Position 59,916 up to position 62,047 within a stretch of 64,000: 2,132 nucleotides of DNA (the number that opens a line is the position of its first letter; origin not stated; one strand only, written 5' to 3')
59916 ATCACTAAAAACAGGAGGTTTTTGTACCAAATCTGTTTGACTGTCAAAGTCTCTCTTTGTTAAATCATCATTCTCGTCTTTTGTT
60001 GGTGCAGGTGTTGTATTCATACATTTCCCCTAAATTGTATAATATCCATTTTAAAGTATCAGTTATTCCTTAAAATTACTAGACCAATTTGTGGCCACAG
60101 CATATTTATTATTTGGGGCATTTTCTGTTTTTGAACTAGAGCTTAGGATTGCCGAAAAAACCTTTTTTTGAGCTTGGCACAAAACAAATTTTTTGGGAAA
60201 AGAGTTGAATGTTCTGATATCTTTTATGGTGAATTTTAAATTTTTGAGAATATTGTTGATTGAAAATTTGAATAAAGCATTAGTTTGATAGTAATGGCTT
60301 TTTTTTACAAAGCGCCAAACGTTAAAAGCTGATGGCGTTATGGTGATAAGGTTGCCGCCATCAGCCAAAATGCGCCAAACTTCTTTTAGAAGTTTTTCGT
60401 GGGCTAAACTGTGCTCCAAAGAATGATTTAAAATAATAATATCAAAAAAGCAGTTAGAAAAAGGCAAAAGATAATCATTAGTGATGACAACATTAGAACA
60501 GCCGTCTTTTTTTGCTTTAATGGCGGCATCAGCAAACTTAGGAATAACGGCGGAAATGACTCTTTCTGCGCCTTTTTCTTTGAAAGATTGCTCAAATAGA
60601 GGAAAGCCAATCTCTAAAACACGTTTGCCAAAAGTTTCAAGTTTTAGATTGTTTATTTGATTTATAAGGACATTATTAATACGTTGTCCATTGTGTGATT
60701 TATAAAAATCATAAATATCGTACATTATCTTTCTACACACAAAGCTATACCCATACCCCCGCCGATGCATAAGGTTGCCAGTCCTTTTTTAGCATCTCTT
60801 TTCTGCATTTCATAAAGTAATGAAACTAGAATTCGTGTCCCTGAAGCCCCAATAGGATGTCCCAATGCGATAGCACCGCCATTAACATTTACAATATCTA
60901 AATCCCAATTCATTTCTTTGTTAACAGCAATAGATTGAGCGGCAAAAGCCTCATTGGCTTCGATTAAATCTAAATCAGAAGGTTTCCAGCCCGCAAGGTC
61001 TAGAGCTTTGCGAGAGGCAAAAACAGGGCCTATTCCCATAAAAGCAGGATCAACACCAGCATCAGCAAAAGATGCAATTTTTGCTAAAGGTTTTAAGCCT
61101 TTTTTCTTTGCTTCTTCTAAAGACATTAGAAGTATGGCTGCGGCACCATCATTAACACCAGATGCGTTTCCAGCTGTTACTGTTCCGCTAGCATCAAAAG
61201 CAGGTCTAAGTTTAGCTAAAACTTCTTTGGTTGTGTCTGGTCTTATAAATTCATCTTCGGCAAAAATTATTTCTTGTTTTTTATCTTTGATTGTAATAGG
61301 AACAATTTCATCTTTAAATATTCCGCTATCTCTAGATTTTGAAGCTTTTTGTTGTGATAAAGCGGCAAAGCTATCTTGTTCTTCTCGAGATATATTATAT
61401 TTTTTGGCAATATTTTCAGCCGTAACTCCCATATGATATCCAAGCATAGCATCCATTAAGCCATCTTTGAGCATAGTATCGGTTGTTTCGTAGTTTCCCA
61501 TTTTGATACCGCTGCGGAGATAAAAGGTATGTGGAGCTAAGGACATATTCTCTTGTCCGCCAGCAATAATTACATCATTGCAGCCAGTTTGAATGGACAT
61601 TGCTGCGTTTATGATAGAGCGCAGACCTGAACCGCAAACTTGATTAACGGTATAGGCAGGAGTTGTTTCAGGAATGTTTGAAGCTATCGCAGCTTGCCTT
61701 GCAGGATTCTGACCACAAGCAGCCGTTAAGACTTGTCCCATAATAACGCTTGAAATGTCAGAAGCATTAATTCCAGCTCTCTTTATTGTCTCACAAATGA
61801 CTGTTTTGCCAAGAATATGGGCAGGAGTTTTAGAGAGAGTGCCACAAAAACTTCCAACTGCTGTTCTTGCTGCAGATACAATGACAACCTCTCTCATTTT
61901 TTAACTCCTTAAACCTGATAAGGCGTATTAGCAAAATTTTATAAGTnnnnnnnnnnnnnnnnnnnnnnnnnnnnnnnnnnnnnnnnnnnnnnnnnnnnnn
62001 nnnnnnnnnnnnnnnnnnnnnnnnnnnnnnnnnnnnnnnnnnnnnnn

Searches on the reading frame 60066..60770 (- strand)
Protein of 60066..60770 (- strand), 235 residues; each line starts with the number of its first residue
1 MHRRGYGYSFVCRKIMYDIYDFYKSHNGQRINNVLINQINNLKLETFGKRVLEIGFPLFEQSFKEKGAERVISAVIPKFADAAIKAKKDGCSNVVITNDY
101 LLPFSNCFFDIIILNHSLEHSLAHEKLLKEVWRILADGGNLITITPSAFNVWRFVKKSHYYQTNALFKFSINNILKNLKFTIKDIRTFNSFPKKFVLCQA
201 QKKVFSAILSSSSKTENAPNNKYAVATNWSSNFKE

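Call 82: search_protein_families(library=pfam, proteins=[window:60066-60770:-], max_evalue=0.001)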
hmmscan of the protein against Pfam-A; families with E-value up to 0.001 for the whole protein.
window:60066-60770:- (235 aa): 4 families
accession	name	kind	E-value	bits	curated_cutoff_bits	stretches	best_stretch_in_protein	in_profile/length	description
PF08241.18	Methyltransf_11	-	1.3e-07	32.5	21.2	1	84-142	36-94/95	Methyltransferase domain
PF13489.12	Methyltransf_23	-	7e-05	23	27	1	94-148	80-121/164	Methyltransferase domain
PF01209.24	Ubie_methyltran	-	7.8e-05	22.6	20.1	1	84-188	90-198/233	ubiE/COQ5 methyltransferase family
PF13847.12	Methyltransf_31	-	0.00075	19.6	27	0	82-147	44-113/145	Methyltransferase domain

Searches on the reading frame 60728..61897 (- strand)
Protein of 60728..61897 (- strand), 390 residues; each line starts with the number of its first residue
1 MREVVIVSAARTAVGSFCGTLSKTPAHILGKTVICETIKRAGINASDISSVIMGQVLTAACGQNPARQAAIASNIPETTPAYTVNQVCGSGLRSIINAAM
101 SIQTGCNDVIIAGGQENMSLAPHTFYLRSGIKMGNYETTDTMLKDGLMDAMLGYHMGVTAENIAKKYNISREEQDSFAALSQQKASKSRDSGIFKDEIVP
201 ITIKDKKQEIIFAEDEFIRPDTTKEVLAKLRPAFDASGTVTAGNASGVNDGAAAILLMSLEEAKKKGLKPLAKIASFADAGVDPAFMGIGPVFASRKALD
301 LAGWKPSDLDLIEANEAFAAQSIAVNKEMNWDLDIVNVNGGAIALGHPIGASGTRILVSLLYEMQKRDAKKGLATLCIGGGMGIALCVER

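Call 82: search_protein_families(library=pfam, proteins=[window:60728-61897:-], max_evalue=0.001)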
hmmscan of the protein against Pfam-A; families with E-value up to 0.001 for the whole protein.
window:60728-61897:- (390 aa): 3 families
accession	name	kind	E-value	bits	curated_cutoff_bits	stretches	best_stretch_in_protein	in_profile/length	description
PF00108.29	Thiolase_N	-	2.5e-99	332.3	26.4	1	4-259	1-258/260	Thiolase, N-terminal domain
PF02803.24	Thiolase_C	-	3.3e-52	175.7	27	1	268-390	1-123/123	Thiolase, C-terminal domain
PF00109.32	ketoacyl-synt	-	5.7e-05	23.3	20.8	1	78-133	164-218/252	Beta-ketoacyl synthase, N-terminal domain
